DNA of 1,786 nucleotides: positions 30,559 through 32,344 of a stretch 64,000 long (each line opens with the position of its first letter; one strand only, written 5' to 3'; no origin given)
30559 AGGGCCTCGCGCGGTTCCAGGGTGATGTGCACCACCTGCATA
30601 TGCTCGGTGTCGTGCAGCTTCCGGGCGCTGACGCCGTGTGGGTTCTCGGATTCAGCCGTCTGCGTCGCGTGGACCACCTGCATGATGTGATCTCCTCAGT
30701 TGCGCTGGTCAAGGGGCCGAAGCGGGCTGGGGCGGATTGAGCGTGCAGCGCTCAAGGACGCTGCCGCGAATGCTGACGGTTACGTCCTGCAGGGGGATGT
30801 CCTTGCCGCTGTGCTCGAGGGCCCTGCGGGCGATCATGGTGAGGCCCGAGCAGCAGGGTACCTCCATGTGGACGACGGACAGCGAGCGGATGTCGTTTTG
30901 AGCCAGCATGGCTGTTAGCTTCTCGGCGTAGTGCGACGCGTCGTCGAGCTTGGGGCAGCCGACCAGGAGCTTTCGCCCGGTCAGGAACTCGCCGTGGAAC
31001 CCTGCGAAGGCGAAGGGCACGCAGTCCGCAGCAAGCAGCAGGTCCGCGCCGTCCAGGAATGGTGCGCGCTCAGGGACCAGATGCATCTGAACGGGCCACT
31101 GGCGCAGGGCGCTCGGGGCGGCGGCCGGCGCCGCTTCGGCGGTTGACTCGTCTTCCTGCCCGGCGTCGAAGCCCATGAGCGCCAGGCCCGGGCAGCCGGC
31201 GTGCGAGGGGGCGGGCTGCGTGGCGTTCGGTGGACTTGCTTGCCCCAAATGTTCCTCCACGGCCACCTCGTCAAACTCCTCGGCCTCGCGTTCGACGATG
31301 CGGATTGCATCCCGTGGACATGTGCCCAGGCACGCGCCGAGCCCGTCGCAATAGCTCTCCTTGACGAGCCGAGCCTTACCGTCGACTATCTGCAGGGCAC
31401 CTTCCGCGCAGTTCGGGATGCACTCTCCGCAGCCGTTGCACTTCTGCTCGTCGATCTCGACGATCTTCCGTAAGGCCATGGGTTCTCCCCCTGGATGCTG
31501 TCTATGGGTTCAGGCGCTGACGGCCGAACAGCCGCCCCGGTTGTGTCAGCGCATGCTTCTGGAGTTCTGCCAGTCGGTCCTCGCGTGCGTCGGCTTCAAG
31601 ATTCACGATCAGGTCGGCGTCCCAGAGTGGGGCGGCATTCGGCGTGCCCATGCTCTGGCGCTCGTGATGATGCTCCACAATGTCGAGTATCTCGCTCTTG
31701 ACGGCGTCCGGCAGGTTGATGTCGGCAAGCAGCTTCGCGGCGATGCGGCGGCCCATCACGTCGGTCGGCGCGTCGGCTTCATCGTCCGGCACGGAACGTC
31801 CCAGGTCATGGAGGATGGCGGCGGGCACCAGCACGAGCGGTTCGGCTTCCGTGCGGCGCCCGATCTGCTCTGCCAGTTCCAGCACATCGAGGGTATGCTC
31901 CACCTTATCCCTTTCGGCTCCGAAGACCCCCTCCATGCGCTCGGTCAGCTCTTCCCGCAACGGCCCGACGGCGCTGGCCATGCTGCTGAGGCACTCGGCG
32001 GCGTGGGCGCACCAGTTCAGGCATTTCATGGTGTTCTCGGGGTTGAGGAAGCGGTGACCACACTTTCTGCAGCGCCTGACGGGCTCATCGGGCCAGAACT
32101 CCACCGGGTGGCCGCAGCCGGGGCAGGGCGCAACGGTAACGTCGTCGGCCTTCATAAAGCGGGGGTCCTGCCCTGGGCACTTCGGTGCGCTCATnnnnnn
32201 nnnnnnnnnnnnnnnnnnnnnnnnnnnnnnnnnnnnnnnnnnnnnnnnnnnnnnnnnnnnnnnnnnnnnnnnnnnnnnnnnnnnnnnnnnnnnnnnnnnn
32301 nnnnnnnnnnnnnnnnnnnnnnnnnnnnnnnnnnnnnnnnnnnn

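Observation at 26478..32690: Ten-gene Rrf2-led operon combining Hcp, a flavodiiron protein, rubredoxin, three desulforedoxin modules, ferredoxin, cupin and an HD protein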

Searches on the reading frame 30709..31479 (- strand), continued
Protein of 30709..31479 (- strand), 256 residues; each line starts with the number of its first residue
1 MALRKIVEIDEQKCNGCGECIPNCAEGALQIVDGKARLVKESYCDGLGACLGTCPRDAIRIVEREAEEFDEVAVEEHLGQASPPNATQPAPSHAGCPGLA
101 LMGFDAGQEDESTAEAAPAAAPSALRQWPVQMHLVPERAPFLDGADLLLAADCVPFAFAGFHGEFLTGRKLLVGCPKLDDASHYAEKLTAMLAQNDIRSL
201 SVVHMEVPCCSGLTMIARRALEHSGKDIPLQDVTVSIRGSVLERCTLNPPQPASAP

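Call 57: predict_structure(alignment_id=A3)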
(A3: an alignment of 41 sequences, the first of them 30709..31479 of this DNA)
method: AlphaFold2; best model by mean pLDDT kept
length: 256 residues; sequences in the alignment: 41
mean_pLDDT: 79.0   pTM: 0.52
mean pLDDT of the five models: 79.0, 78.9, 78.1, 77.7, 72.2
residues with pLDDT >= 90: 90; 70-90: 99; 50-70: 27; < 50: 40
segments of 3 or more residues with pLDDT < 50: 83-96, 101-118, 120-125
pLDDT, mean of each block of 10 residues (from residue 1): 89 89 78 89 78 83 89 83 48 46 41 44 53 88 91 89 84 66 93 96 90 91 96 95 90 73
secondary structure, 60 per line:
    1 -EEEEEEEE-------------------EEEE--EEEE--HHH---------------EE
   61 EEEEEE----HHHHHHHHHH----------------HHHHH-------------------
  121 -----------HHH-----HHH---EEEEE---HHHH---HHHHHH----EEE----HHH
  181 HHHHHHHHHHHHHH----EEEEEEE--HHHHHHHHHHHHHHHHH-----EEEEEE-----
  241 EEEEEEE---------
elements in order: E2-9 E29-32 E35-38 E59-66 H71-80 H97-101 E146-150 H154-157 H161-166 E171-173 H178-194 E199-205 H208-224 E230-235 E241-247

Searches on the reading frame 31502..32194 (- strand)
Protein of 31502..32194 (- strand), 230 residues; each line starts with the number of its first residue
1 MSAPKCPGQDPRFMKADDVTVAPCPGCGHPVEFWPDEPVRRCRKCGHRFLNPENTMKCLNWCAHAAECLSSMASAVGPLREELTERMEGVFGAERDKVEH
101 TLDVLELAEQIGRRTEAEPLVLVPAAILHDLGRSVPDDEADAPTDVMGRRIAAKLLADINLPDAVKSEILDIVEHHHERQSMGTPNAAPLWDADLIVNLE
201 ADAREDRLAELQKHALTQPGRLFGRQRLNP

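Call 3: search_protein_families(library=pfam, proteins=[window:31502-32194:-], max_evalue=0.01)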
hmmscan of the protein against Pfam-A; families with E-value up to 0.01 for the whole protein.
window:31502-32194:- (230 aa): 3 families
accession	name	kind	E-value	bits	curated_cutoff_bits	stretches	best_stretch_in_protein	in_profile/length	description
PF01966.28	HD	-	2.4e-12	47.6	22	1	99-183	3-92/116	HD domain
PF03604.18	Zn_ribbon_RPAB4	-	2.4e-05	24.3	24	1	24-50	3-28/32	DNA directed RNA polymerase, 7 kDa subunit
PF09297.16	Zn_ribbon_NUD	-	0.0012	19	24.8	1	24-49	6-31/32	NADH pyrophosphatase zinc ribbon domain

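Call 6: search_protein_families(library=ncbifam, proteins=[window:31502-32194:-], max_evalue=0.01)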
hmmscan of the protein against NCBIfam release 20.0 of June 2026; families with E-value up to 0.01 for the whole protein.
window:31502-32194:- (230 aa): 7 families
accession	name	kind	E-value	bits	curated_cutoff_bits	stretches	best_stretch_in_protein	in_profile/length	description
TIGR00277.1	HDIG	domain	8.4e-06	25.6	27.6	1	97-177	5-82/84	HDIG domain-containing metalloprotein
TIGR01596.1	cas3_HD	equivalog_domain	0.00057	20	43.45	1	99-132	3-43/178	CRISPR-associated endonuclease Cas3''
NF009347.0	PRK12705.1-4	equivalog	0.00079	18.2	579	1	98-182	286-361/473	hypothetical protein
TIGR03319.1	RNase_Y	equivalog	0.0016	17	454.35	1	98-209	331-433/514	ribonuclease Y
TIGR03276.1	Phn-HD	hypoth_equivalog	0.0051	16.4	214.6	1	97-169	26-95/179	phosphonate degradation HD-domain oxygenase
TIGR00488.1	TIGR00488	equivalog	0.0079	16.1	70.15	0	96-139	8-51/173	bis(5'-nucleosyl)-tetraphosphatase (symmetrical) YqeK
TIGR02692.1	tRNA_CCA_actino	equivalog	0.0081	14.8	438.8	0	94-176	256-342/466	CCA tRNA nucleotidyltransferase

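Call 25: search_solved_structures(query=window:31502-32194:-, max_evalue=1)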
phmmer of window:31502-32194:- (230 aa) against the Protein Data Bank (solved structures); distinct sequences matched with E-value up to 1: 6.
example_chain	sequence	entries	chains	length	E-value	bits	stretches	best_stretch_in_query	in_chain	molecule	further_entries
9mu7_L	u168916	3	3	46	0.0069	19.6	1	24-59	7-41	DNA-directed RNA polymerase II subunit RPB12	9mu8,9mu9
5xog_L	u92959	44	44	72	0.052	16.7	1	23-61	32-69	RNA polymerase subunit ABC10-alpha | RNA polymerase subunit, found in RNA polymerase complexes I, II, and III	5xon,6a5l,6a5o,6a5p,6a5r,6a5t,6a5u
5x4z_L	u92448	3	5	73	0.12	15.5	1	23-57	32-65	RNA polymerase subunit, found in RNA polymerase complexes I, II, and III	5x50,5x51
3h0g_L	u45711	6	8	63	0.41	13.8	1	21-59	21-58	DNA-directed RNA polymerases I, II, and III subunit RPABC4 | RNA polymerase II subunit Rpb12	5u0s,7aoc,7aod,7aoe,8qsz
8hil_L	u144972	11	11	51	0.69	13.1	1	19-61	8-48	DNA-directed RNA polymerases II, IV and V subunit 12 | DNA-directed RNA polymerase II, IV and V subunit 12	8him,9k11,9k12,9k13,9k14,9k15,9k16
7eu0_L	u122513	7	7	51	0.81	12.8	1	22-61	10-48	DNA-directed RNA polymerases II, IV and V subunit 12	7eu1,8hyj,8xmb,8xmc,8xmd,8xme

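Call 45: find_homologous_proteins(query=window:31502-32194:-, max_evalue=0.00001)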
Query window:31502-32194:- (230 aa): 203 proteins with E <= 0.00001 among 988 candidates; the best 120 are listed.
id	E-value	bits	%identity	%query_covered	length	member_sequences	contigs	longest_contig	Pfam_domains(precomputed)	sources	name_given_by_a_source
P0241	5.4e-143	493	100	94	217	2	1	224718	PF01966.29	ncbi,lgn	-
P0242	2.6e-82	294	59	95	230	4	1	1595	PF01966.29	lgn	-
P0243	2.4e-80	288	59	100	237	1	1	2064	PF01966.29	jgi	jgi:putative nucleotidyltransferase with HDIG domain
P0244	1.1e-78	283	56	99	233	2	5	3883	PF01966.29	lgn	-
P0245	6.3e-78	280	58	99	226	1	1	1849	PF01966.29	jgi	jgi:putative nucleotidyltransferase with HDIG domain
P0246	8.0e-77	276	55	100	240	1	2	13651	PF01966.29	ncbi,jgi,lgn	ncbi:MAG: HD domain-containing protein [Candidatus Brocadiaceae bacterium]|jgi:putative nucleotidylt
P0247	1.1e-76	276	56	99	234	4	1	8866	PF01966.29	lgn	-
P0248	1.1e-76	276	55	100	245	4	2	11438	PF01966.29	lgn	-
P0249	3.7e-74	268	55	97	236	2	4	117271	PF01966.29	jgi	-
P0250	4.4e-74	267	53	99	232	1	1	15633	PF01966.29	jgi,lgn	-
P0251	8.2e-74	267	54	99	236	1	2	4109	PF01966.29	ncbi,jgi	ncbi:MAG: HD domain-containing protein [Planctomycetota bacterium]|jgi:putative nucleotidyltransfera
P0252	1.9e-73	265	53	100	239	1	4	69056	PF01966.29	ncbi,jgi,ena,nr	ncbi:MAG: HD domain-containing protein [Planctomycetes bacterium]|nr:HD domain-containing protein [P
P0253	3.0e-72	261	53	98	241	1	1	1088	PF01966.29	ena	-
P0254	3.0e-71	258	54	100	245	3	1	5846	PF01966.29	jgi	-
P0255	1.4e-70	256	51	99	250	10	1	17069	PF01966.29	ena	-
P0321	7.2e-35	139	36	97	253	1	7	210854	PF01966.29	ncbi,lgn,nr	ncbi:MAG: HD domain-containing protein [Deltaproteobacteria bacterium]|nr:HD domain-containing prote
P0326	1.0e-34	139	35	97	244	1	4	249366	PF01966.29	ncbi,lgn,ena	-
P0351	3.1e-33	134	36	88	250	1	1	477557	PF01966.29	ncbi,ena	-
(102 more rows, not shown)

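Call 46: find_encoding_contigs(protein=P0321, flank=6000, max_places=1)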
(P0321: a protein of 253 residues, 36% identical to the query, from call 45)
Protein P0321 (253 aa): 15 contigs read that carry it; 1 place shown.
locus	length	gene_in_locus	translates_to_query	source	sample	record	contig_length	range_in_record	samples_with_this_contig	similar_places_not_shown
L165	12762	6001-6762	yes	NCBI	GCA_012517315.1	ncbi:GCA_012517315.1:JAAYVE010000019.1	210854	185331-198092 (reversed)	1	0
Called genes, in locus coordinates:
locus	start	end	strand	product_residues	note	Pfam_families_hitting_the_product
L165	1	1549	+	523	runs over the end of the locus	PF03092:BT1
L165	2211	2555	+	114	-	PF08821:CGGC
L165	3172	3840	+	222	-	PF00881:Nitroreductase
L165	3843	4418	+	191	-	PF01613:Flavin_Reduct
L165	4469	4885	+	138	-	PF01894:YjbQ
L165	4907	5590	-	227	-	PF00027:cNMP_binding, PF13545:HTH_Crp_2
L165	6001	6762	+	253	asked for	PF01966:HD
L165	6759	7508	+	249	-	PF00037:Fer4 (faint), PF12837:Fer4_6, PF13187:Fer4_9 (weak), PF13237:Fer4_10, PF14697:Fer4_21 (weak), PF12838:Fer4_7 (weak), PF27217:AF_0155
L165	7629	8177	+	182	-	PF00080:Sod_Cu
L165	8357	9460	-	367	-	PF00989:PAS, PF13188:PAS_8, PF08448:PAS_4 (weak), PF13426:PAS_9 (weak), PF07730:HisKA_3, PF02518:HATPase_c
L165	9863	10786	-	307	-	PF02219:MTHFR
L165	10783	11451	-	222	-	PF12225:DUF5981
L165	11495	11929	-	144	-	PF02662:FlpD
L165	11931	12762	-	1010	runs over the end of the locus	PF00890:FAD_binding_2 (weak), PF07992:Pyr_redox_2 (weak), PF12831:FAD_oxidored, PF13450:NAD_binding_8 (weak), PF00070:Pyr_redox (weak), PF00890:FAD_binding_2 (weak), PF07992:Pyr_redox_2, PF12831:FAD_oxidored, +15 more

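Call 47: find_encoding_contigs(protein=P0351, flank=6000, max_places=1)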
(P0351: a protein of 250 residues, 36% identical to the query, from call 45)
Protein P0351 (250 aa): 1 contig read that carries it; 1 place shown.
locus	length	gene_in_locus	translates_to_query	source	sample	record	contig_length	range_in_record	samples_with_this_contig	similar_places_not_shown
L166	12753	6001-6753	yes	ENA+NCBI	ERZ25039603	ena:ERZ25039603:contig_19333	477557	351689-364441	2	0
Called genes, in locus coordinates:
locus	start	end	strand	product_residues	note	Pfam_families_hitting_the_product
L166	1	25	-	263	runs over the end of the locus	PF06293:Kdo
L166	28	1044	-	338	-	PF03279:Lip_A_acyltrans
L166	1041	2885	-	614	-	PF00664:ABC_membrane, PF00005:ABC_tran, PF02463:SMC_N (weak)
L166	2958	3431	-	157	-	PF02915:Rubrerythrin (faint)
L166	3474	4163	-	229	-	PF03063:Prismane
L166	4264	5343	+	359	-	-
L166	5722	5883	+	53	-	-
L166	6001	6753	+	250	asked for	PF01966:HD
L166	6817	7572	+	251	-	PF00037:Fer4 (faint), PF12837:Fer4_6 (weak), PF13237:Fer4_10, PF14697:Fer4_21 (faint), PF12838:Fer4_7 (weak), PF13187:Fer4_9 (weak), PF27217:AF_0155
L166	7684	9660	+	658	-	PF03063:Prismane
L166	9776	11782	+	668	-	PF00027:cNMP_binding, PF00069:Pkinase, PF07714:PK_Tyr_Ser-Thr, PF01814:Hemerythrin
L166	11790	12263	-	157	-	PF27217:AF_0155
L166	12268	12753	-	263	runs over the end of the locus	PF01814:Hemerythrin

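Call 48: find_encoding_contigs(protein=P0326, flank=6000, max_places=1)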
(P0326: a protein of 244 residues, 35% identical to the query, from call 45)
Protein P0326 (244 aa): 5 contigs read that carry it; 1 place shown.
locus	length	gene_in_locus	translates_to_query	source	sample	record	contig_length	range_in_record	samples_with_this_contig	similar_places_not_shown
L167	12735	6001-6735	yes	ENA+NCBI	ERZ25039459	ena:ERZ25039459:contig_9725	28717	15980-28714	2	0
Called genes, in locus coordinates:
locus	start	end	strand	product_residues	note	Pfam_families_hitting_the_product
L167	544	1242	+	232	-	PF00881:Nitroreductase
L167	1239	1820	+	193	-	PF01613:Flavin_Reduct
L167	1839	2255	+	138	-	PF01894:YjbQ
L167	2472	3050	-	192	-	PF00132:Hexapep, PF14602:Hexapep_2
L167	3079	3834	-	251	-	PF00027:cNMP_binding, PF13545:HTH_Crp_2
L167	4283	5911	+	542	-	PF03063:Prismane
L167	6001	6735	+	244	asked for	PF01966:HD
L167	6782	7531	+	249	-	PF00037:Fer4 (faint), PF12837:Fer4_6, PF13187:Fer4_9 (faint), PF13237:Fer4_10, PF14697:Fer4_21 (weak), PF12838:Fer4_7 (weak), PF27217:AF_0155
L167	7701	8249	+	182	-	PF00080:Sod_Cu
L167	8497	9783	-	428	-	PF07690:MFS_1 (weak), PF11700:ATG22, PF07690:MFS_1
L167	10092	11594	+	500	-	PF02446:Glyco_hydro_77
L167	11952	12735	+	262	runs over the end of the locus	?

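Call 59: predict_structure(alignment_id=A2)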
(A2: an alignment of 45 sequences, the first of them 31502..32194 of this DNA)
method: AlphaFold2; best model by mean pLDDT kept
length: 230 residues; sequences in the alignment: 45
mean_pLDDT: 88.2   pTM: 0.71
mean pLDDT of the five models: 88.2, 87.0, 86.7, 86.3, 86.1
residues with pLDDT >= 90: 153; 70-90: 40; 50-70: 36; < 50: 1
segments of 3 or more residues with pLDDT < 50: none
pLDDT, mean of each block of 10 residues (from residue 1): 59 78 95 85 92 66 58 78 97 96 98 95 98 79 89 95 93 97 97 98 95 98 93
secondary structure, 60 per line:
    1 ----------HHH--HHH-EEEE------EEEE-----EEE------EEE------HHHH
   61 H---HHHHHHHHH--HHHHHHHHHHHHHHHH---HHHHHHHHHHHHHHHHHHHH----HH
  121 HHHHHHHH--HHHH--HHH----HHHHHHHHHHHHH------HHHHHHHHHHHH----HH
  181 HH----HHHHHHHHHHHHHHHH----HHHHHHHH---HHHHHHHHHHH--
elements in order: E20-23 E30-33 E39-41 E48-50 H57-61 H65-73 H76-91 H95-114 H119-128 H131-134 H144-156 H163-174 H179-182 H187-202 H207-214 H218-228

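Call 61: fold_search(model_id=the predicted structure, library=pdb)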
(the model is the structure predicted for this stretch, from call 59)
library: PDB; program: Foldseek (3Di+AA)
matches with E <= 10: 158; with E <= 0.001: 1
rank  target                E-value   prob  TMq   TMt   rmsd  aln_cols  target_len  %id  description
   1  2pq7                  4.1e-04  1.00  0.53  0.69   4.4       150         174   22  Crystal structure of predicted HD superfamily hydrolase (104161995) from uncultured Thermotogales bacterium at 1.45 A re (released 2007-05-15)
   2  4s1c_A                2.7e-02  0.99  0.34  0.37   8.3       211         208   16  Crystal Structure of L. monocytogenes phosphodiesterase PgpH HD domain (released 2015-02-11)
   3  8wmy_B                3.2e-02  1.00  0.39  0.45   9.2       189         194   22  Crystal structure of YqeK in complex with MG and ADP. (released 2023-10-25)
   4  8wmy_A                4.4e-02  1.00  0.38  0.43   8.8       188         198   19  Crystal structure of YqeK in complex with MG and ADP. (released 2023-10-25)
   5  8jja                  5.1e-02  1.00  0.39  0.45   8.2       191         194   20  SP1746 in complex with acetate ions (released 2024-05-08)
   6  3wfp_B                5.1e-02  1.00  0.40  0.22  10.0       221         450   16  tRNA processing enzyme (apo form 2) (released 2014-01-01)
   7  9rc0                  5.1e-02  0.99  0.45  0.37  12.2       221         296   13  DvhD, PAS/HD-GYP domains (released 2026-03-04)
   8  5dqv_B                6.2e-02  1.00  0.48  0.59   4.5       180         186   16  The crystal structure of Bacillus subtilis YpgQ (released 2016-04-27)
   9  4s1c_D                6.2e-02  0.99  0.36  0.39   6.5       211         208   16  Crystal Structure of L. monocytogenes phosphodiesterase PgpH HD domain (released 2015-02-11)
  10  3ccg                  6.5e-02  0.99  0.38  0.44   9.2       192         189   19  Crystal structure of predicted HD superfamily hydrolase involved in NAD metabolism (NP_347894.1) from Clostridium acetob (released 2008-03-11)
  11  5dqw_A                6.8e-02  1.00  0.48  0.58   4.5       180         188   16  The crystal structure of Bacillus subtilis YpgQ in complex with ADP (released 2016-04-27)
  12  3djb_A                7.5e-02  1.00  0.52  0.63   4.0       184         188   14  Crystal structure of a HD-superfamily hydrolase (BT9727_1981) from Bacillus thuringiensis, Northeast Structural Genomi (released 2008-08-19)
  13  3wfq_G                7.5e-02  1.00  0.45  0.25   6.0       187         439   16  tRNA processing enzyme complex 1 (released 2014-01-01)
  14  2pjq_C                7.5e-02  1.00  0.47  0.50   5.2       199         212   15  Crystal structure of Q88U62_LACPL from Lactobacillus plantarum. Northeast Structural Genomics target LpR71 (released 2007-05-01)
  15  2ogi_B                7.5e-02  1.00  0.42  0.48   4.6       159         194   20  Crystal structure of a putative metal dependent phosphohydrolase (sag1661) from streptococcus agalactiae serogroup v a (released 2007-01-16)
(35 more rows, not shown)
